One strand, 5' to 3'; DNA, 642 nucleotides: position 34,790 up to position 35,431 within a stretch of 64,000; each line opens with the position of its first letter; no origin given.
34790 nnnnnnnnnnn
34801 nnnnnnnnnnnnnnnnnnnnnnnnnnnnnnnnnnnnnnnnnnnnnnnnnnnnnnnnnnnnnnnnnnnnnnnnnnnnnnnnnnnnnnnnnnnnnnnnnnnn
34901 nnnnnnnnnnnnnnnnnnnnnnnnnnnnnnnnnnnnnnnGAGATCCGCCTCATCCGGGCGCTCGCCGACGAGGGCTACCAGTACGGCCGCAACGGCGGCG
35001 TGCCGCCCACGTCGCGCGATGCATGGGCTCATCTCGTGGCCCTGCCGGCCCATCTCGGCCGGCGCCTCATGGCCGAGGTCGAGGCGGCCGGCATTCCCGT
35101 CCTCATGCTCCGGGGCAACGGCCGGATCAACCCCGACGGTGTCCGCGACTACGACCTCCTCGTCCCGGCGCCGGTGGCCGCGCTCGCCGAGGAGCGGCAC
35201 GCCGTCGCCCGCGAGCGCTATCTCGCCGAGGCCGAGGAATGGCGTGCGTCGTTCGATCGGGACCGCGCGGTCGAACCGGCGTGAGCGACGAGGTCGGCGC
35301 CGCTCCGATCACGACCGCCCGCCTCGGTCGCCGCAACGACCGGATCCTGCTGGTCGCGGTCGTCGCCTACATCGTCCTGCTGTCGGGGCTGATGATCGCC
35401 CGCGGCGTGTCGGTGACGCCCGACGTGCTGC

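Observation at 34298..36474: Rpe with an unexplained ~100-residue C-terminal extension, overlapping the start of a PAP2 membrane phosphatase gene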

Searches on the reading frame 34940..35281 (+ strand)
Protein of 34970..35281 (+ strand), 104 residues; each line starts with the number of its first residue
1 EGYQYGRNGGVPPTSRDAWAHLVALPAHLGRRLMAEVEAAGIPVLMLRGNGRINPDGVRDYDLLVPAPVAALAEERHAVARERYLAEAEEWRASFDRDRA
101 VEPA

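Call 5: search_protein_families(library=pfam, proteins=[window:34970-35281:+], max_evalue=1)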
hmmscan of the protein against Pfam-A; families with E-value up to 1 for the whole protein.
window:34970-35281:+ (104 aa): 0 families

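Call 6: find_homologous_proteins(query=window:34970-35281:+, max_evalue=0.001)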
Query window:34970-35281:+ (104 aa): 44 proteins with E <= 0.001 among 71 candidates.
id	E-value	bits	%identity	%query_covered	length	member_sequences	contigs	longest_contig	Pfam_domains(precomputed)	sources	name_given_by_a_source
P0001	2.8e-34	136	66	97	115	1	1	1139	-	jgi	jgi:hypothetical protein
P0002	1.5e-33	133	65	93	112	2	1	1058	-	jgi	jgi:hypothetical protein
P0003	1.0e-32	131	64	97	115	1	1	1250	-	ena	-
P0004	1.3e-32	130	62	99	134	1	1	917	-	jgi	jgi:hypothetical protein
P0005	2.9e-32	129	59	100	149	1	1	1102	-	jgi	jgi:hypothetical protein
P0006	3.1e-32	129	62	99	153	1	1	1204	-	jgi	jgi:hypothetical protein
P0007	5.0e-32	128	63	97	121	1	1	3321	-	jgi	jgi:hypothetical protein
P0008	9.6e-32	128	61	97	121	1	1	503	-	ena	-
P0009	1.9e-31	127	61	97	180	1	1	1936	PF00834.26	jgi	jgi:hypothetical protein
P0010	2.1e-31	126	64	91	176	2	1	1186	-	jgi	jgi:hypothetical protein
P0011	4.9e-31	125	59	97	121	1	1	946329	-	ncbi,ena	-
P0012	3.9e-30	122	62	91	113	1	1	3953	-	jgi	jgi:hypothetical protein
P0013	2.6e-28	117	55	99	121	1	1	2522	-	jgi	jgi:hypothetical protein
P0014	4.7e-28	116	56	97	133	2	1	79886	-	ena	-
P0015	7.2e-28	115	54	99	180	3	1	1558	-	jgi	jgi:hypothetical protein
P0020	3.9e-26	110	64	83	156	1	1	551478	PF00834.26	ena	-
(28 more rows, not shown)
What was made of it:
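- Databases hold many 112-135-aa 'stand-alone' tail proteins (call 6).
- Tried and rejected: I first took the 112-135-aa hits of call 6 as evidence that relatives carry the tail as a separate ORF.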

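Call 8: find_encoding_contigs(protein=P0011, flank=6000, max_places=3)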
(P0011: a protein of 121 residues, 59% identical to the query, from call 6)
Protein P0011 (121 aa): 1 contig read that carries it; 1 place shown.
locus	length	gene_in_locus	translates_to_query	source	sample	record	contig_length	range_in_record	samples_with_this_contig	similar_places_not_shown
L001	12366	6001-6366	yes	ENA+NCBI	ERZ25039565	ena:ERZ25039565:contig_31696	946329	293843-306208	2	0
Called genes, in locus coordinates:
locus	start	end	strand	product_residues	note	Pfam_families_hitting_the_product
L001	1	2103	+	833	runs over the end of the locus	PF17764:PriA_3primeBD, PF00270:DEAD, PF04851:ResIII, PF18319:Zn_ribbon_PriA, PF00271:Helicase_C, PF18074:PriA_C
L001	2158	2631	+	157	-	-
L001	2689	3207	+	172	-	PF01327:Pep_deformylase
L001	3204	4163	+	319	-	PF00551:Formyl_trans_N, PF02911:Formyl_trans_C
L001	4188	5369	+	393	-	PF04055:Radical_SAM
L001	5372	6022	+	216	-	PF00834:Ribul_P_3_epim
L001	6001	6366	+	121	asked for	-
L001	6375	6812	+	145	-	PF02580:Tyr_Deacylase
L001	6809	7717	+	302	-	PF00296:Bac_luciferase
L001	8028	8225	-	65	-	PF00830:Ribosomal_L28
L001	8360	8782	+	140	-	PF03780:Asp23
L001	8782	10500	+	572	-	PF02734:Dak2, PF21645:FakA-like_M, PF13684:FakA-like_C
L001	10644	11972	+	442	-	PF17191:RecG_wedge, PF01336:tRNA_anti-codon (weak), PF00270:DEAD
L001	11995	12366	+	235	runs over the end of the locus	PF00271:Helicase_C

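Call 9: find_encoding_contigs(protein=P0020, flank=6000, max_places=3)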
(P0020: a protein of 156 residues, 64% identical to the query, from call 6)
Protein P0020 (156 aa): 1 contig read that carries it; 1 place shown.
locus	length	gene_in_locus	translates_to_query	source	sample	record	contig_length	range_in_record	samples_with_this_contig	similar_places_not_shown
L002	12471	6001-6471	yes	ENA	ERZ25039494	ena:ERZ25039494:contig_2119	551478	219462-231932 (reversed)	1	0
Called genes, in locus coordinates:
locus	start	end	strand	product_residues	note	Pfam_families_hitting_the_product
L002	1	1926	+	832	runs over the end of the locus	PF17764:PriA_3primeBD, PF00270:DEAD, PF04851:ResIII, PF18319:Zn_ribbon_PriA, PF00271:Helicase_C, PF18074:PriA_C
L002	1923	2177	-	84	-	-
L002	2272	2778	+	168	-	-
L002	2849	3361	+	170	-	PF01327:Pep_deformylase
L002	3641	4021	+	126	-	PF00551:Formyl_trans_N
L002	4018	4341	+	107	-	PF02911:Formyl_trans_C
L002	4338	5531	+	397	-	PF04055:Radical_SAM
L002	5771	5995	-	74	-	-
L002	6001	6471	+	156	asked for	PF00834:Ribul_P_3_epim (weak)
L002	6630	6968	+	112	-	PF02580:Tyr_Deacylase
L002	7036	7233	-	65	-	PF00830:Ribosomal_L28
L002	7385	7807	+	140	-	PF03780:Asp23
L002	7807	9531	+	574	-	PF02734:Dak2, PF21645:FakA-like_M, PF13684:FakA-like_C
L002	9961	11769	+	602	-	PF00270:DEAD, PF04851:ResIII (faint), PF00271:Helicase_C, PF19833:RecG_dom3_C (faint)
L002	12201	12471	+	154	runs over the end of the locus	PF03602:Cons_hypoth95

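Call 13: find_related_loci(query=A1, collection=genome_contigs, flank=6000)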
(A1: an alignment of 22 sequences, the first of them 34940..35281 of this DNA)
Query A1 (114 aa) in genome_contigs; peptide patterns used: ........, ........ (x = any residue, [..] = any of these).
388 stretches matched a pattern; 286 encode a relative of the query (tblastn E <= 1e-3); the best 80 are kept; 80 distinct loci.
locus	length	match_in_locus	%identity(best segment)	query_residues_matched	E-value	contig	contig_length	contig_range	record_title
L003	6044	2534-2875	75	1-114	7e-54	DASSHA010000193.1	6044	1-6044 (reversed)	MAG TPA_asm: Candidatus Limnocylindrales bacterium isolate SMAG_U1047 k141_753114, whole genome shotgun sequence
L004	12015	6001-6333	68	1-111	7e-46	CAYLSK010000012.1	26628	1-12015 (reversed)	MAG TPA_asm: uncultured Anaerolineaceae bacterium isolate SRP119689_co1_178 genome assembly, contig: NODE_2284_length_26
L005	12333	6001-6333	68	1-111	2e-45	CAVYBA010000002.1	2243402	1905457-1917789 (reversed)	MAG: uncultured Chloroflexia bacterium isolate MFD04944.bin.2.190 genome assembly, contig: contig_16909, whole genome sh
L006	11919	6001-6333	64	1-111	8e-45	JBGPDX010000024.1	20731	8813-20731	MAG: Candidatus Limnocylindria bacterium isolate OBJ_0618_050_14 k141_327603_length_20731_cov_19.3032, whole genome shot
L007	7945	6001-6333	68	1-111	8e-45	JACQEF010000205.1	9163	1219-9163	MAG: Chloroflexi bacterium isolate NC_groundwater_1014_Pr1_S-0.65um_71_9 Montesol18_Sp65_coassembly_scaffold_870550, who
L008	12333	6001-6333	67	1-111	8e-45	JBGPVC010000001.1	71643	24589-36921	MAG: Candidatus Limnocylindria bacterium isolate OBJ1_062018_110_27 k141_1194614_length_71643_cov_15.4049, whole genome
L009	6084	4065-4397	67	1-111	8e-45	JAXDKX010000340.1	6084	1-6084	MAG: Chloroflexota bacterium isolate BP_604 scaffold_164498, whole genome shotgun sequence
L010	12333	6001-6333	68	1-111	1e-44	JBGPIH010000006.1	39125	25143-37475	MAG: Candidatus Limnocylindria bacterium isolate OBJ_0618_7090110_339 k141_5461445_length_39125_cov_115.4283, whole geno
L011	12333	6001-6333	65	1-111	1e-43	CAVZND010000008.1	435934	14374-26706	MAG: uncultured Chloroflexia bacterium isolate MFD02242.bin.2.217 genome assembly, contig: contig_26622, whole genome sh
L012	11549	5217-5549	66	1-111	5e-44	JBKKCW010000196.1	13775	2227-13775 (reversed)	MAG: Candidatus Limnocylindrales bacterium isolate swi_bin.62 k127_4598827, whole genome shotgun sequence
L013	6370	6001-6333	63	1-111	2e-43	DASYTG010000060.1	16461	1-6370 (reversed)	MAG TPA_asm: Candidatus Limnocylindrales bacterium isolate SMAG_U4561 k141_414476, whole genome shotgun sequence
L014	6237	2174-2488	69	1-105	1e-43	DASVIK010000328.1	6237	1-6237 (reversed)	MAG TPA_asm: Candidatus Limnocylindrales bacterium isolate SMAG_U2991 k141_790295, whole genome shotgun sequence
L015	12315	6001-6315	67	1-105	1e-43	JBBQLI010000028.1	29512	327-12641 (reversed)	MAG: Candidatus Limnocylindrales bacterium isolate Co_metawrap_508 Cmw_508_k141_29366513_length_29512_cov_16.9929, whole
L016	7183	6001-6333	62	1-111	2e-43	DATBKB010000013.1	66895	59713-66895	MAG TPA_asm: Candidatus Limnocylindrales bacterium isolate SMAG_U3935 k141_3968468, whole genome shotgun sequence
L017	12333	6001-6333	63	1-111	3e-43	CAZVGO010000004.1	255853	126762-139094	MAG TPA_asm: uncultured Anaerolineaceae bacterium isolate binchicken_co31_244 genome assembly, contig: k141_89886, whole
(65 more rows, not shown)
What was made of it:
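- The 286 genome hits all carry Chloroflexota names where the title is informative, mostly Limnocylindria or Limnocylindrales (call 13).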

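Call 19: search_protein_families(library=pfam, alignment_id=A2, max_evalue=10)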
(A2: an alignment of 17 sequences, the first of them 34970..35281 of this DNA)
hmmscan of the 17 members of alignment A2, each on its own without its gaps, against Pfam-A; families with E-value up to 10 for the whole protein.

A. member 1, window:34970-35281:+ (104 aa): 0 families

B. families by the number of members that match (of 17 scanned): 3 families
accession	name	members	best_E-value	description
PF23493.1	CysS_C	1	0.058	Cysteinyl-tRNA ligase anticodon binding domain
PF01118.30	Semialdhyde_dh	1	0.11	Semialdehyde dehydrogenase, NAD binding domain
PF18478.7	PIN_10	1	0.15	PIN like domain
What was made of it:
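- On ACT domain: There is no Pfam hit (calls 5, 19).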

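Call 20: search_solved_structures(query=A2, max_evalue=10, show_alignments=2)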
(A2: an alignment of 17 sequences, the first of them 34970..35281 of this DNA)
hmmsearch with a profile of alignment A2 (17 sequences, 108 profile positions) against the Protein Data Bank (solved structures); distinct sequences matched with E-value up to 10: 1.
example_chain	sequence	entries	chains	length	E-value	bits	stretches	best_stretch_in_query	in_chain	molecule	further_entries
2ann_A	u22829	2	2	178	1.4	12.2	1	39-97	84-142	RNA-binding protein Nova-1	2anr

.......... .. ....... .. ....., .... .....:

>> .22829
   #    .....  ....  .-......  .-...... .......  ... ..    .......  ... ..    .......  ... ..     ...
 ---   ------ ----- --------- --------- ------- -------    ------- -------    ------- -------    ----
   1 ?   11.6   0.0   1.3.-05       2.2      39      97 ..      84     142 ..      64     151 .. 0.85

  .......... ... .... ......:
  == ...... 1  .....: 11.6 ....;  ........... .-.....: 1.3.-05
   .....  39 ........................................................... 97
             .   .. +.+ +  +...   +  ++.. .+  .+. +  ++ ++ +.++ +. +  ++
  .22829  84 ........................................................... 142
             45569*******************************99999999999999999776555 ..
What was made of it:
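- The only PDB sequence hit is Nova-1, at E 1.4 (call 20).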

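Call 22: predict_structure(alignment_id=A1)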
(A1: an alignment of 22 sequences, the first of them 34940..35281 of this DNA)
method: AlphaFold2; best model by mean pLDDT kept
length: 114 residues; sequences in the alignment: 22
mean_pLDDT: 81.1   pTM: 0.69
mean pLDDT of the five models: 81.1, 80.8, 80.1, 79.4, 79.4
residues with pLDDT >= 90: 67; 70-90: 14; 50-70: 16; < 50: 17
segments of 3 or more residues with pLDDT < 50: 1-16
pLDDT, mean of each block of 10 residues (from residue 1): 41 51 70 96 97 90 89 94 97 97 82 55
secondary structure, 60 per line:
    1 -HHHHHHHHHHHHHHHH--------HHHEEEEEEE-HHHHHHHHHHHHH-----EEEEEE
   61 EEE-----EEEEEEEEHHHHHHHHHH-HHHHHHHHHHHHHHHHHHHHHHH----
elements in order: H2-17 E29-35 H37-49 E55-63 E69-76 H77-86 H88-110
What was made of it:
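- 35018..35266 (+): Tail domain core, residues 241-323: beta(243-249), alpha(251-263), beta(269-277), beta(283-290), alpha(291-300), alpha(302-323). It carries the conserved hairpin motif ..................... AF2 of the tail alone gives pLDDT 89-97 over the core and pTM 0.69 (call 22).
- On ACT domain: The model has three strands followed by two helices (call 22).
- On KH domain: The topology is beta-alpha-beta-beta-alpha-alpha, with no GXXG between helices (call 22 and the sequence).
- The fold is confident and compact (call 22). The fourth strand of the ACT/PII fold is missing, and two C-terminal helices take its place (call 22). The topology beta-alpha-beta-beta-alpha-alpha is neither type I nor type II KH, and there is no GXXG loop between two helices (call 22 and the sequence).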

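Call 24: search_protein_representatives(alignment_id=A2)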
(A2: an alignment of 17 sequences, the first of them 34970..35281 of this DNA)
Query: 17 sequences, 108 profile positions. Proteins with E-value up to 0.001 (for the whole library): 107; up to 1e-10: 67; up to 1e-30: 10. The best 107 are listed.
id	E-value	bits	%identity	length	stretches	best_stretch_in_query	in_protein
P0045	9.3e-43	160.9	-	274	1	1-91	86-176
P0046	4.6e-39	149.0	-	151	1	1-90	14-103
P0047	5.3e-38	145.6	-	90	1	19-108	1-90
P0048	4.7e-36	139.3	-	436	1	1-82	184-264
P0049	2.1e-35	137.2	-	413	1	1-106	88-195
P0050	8.0e-35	135.4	-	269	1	1-97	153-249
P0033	5.7e-33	129.4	-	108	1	19-106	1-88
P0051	7.2e-32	125.9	-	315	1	18-105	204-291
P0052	2.4e-31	124.2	-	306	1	1-106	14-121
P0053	5.0e-31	123.1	-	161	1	1-105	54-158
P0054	5.6e-30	119.8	-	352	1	1-94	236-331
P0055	5.8e-30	119.7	-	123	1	1-108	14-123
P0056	5.6e-28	113.3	-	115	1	34-106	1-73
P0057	1.2e-27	112.2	-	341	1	1-83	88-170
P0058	3.3e-27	110.9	-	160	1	1-80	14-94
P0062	2.7e-24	101.5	-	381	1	32-97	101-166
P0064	1.7e-23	98.9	-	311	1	39-106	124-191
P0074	8.2e-20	87.1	-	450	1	6-106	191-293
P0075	9.3e-20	86.9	-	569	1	30-105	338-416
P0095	2.0e-14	69.7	-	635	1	31-86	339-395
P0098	4.0e-14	68.8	-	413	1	1-62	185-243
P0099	5.4e-14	68.3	-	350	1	27-101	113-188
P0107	2.6e-11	59.7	-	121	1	20-87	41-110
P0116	3.3e-09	53.0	-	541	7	20-66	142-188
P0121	2.1e-08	50.4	-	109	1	31-100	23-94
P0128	5.9e-07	45.7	-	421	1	48-96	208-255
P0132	2.6e-06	43.6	-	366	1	31-75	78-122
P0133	3.8e-06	43.1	-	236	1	1-93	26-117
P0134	4.7e-06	42.8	-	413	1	1-80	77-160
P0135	6.1e-06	42.4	-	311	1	1-74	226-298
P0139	1.1e-04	38.3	-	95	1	27-88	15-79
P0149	8.7e-04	35.5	-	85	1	15-89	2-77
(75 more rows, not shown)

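Call 25: search_protein_families(library=pfam, proteins=[P0045, P0048, P0049, P0050, P0051, P0052, P0054, P0057, P0062, P0064], max_evalue=0.001)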
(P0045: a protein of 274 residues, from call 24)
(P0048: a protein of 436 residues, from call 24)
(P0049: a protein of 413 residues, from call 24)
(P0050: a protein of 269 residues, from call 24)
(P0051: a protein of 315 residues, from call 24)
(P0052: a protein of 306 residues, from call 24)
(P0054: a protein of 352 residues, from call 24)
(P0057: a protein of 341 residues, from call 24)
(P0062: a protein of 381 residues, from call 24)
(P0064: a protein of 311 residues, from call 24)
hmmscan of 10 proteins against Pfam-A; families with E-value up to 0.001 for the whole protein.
P0045 (274 aa): 0 families

P0048 (436 aa): 1 family
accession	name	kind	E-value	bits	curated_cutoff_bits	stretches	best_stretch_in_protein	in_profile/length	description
PF00834.25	Ribul_P_3_epim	-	6.1e-22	78.4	21.1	1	1-116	34-149/198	Ribulose-phosphate 3 epimerase family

P0049 (413 aa): 0 families

P0050 (269 aa): 1 family
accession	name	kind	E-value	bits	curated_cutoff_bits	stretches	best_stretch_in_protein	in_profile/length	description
PF00834.25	Ribul_P_3_epim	-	1.7e-36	125.9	21.1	1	1-134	65-198/198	Ribulose-phosphate 3 epimerase family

P0051 (315 aa): 1 family
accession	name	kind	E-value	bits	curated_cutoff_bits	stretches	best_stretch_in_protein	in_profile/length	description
PF00834.25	Ribul_P_3_epim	-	1.8e-39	135.6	21.1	1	1-118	34-150/198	Ribulose-phosphate 3 epimerase family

P0052 (306 aa): 1 family
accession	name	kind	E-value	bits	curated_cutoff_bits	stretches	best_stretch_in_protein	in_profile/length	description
PF02580.21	Tyr_Deacylase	-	9.8e-09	36.1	25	1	200-237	74-111/144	D-Tyr-tRNA(Tyr) deacylase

P0054 (352 aa): 1 family
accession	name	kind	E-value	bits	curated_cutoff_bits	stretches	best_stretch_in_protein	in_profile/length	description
PF00834.25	Ribul_P_3_epim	-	2.9e-62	210.1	21.1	1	20-216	2-197/198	Ribulose-phosphate 3 epimerase family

P0057 (341 aa): 2 families
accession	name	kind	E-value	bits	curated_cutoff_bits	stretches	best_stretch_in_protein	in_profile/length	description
PF00834.25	Ribul_P_3_epim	-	1.8e-06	28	21.1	1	1-68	132-197/198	Ribulose-phosphate 3 epimerase family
PF02580.21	Tyr_Deacylase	-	0.00017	22.4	25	1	194-251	1-57/144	D-Tyr-tRNA(Tyr) deacylase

P0062 (381 aa): 0 families

P0064 (311 aa): 2 families
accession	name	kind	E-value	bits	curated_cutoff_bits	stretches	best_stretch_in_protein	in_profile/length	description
PF02580.21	Tyr_Deacylase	-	2.7e-16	60.6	25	1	195-253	1-59/144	D-Tyr-tRNA(Tyr) deacylase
PF00834.25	Ribul_P_3_epim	-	2.1e-13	50.6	21.1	1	1-65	134-197/198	Ribulose-phosphate 3 epimerase family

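Call 26: search_protein_families(library=pfam, proteins=[P0074, P0075, P0095, P0116, P0098, P0099, P0128, P0132, P0134, P0135], max_evalue=0.001)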
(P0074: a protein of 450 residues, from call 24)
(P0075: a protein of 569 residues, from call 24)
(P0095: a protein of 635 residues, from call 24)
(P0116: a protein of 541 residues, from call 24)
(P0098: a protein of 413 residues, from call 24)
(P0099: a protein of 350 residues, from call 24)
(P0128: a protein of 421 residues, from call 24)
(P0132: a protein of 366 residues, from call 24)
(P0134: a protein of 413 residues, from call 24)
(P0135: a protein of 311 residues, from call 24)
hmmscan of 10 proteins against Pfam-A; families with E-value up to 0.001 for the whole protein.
P0074 (450 aa): 2 families
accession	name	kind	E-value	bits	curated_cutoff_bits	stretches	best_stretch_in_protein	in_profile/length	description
PF00834.25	Ribul_P_3_epim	-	6.4e-40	137.1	21.1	1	1-117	34-150/198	Ribulose-phosphate 3 epimerase family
PF02580.21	Tyr_Deacylase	-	9.7e-16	58.8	25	1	297-355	1-59/144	D-Tyr-tRNA(Tyr) deacylase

P0075 (569 aa): 1 family
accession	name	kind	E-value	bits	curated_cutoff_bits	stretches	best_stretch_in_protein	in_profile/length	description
PF00834.25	Ribul_P_3_epim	-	4.6e-09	36.4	21.1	1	213-288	124-197/198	Ribulose-phosphate 3 epimerase family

P0095 (635 aa): 1 family
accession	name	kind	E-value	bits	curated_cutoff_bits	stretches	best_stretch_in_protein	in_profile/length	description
PF00834.25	Ribul_P_3_epim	-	7.9e-07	29.1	21.1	1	214-248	124-157/198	Ribulose-phosphate 3 epimerase family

P0116 (541 aa): 3 families
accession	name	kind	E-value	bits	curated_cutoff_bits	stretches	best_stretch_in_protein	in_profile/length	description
PF17951.6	FAS_meander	-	2.6e-11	44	23.1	0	121-145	18-42/146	Fatty acid synthase meander beta sheet domain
PF11547.14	E3_UbLigase_EDD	-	7.8e-06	26.1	25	0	17-47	17-47/52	E3 ubiquitin ligase EDD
PF00301.25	Rubredoxin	-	9.7e-06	26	23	0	72-88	26-42/47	Rubredoxin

P0098 (413 aa): 2 families
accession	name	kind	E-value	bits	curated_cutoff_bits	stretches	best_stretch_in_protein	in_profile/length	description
PF00834.25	Ribul_P_3_epim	-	2.2e-51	174.5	21.1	1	1-166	34-198/198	Ribulose-phosphate 3 epimerase family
PF02580.21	Tyr_Deacylase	-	1.5e-27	97.1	25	1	294-407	1-113/144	D-Tyr-tRNA(Tyr) deacylase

P0099 (350 aa): 2 families
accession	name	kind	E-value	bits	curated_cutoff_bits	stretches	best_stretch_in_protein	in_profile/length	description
PF00834.25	Ribul_P_3_epim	-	3.1e-12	46.8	21.1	1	1-67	132-197/198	Ribulose-phosphate 3 epimerase family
PF02580.21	Tyr_Deacylase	-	1.1e-05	26.3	25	1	273-301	76-104/144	D-Tyr-tRNA(Tyr) deacylase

P0128 (421 aa): 1 family
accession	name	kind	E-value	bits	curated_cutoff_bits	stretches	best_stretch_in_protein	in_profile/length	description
PF00834.25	Ribul_P_3_epim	-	4e-09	36.6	21.1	1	1-54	58-111/198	Ribulose-phosphate 3 epimerase family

P0132 (366 aa): 1 family
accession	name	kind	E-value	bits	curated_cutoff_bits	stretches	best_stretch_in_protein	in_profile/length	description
PF02580.21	Tyr_Deacylase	-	3.5e-12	47.3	25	1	144-246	1-102/144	D-Tyr-tRNA(Tyr) deacylase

P0134 (413 aa): 0 families

P0135 (311 aa): 1 family
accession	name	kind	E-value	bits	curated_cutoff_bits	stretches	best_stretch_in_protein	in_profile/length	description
PF00834.25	Ribul_P_3_epim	-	4.9e-41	140.8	21.1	1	8-207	2-198/198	Ribulose-phosphate 3 epimerase family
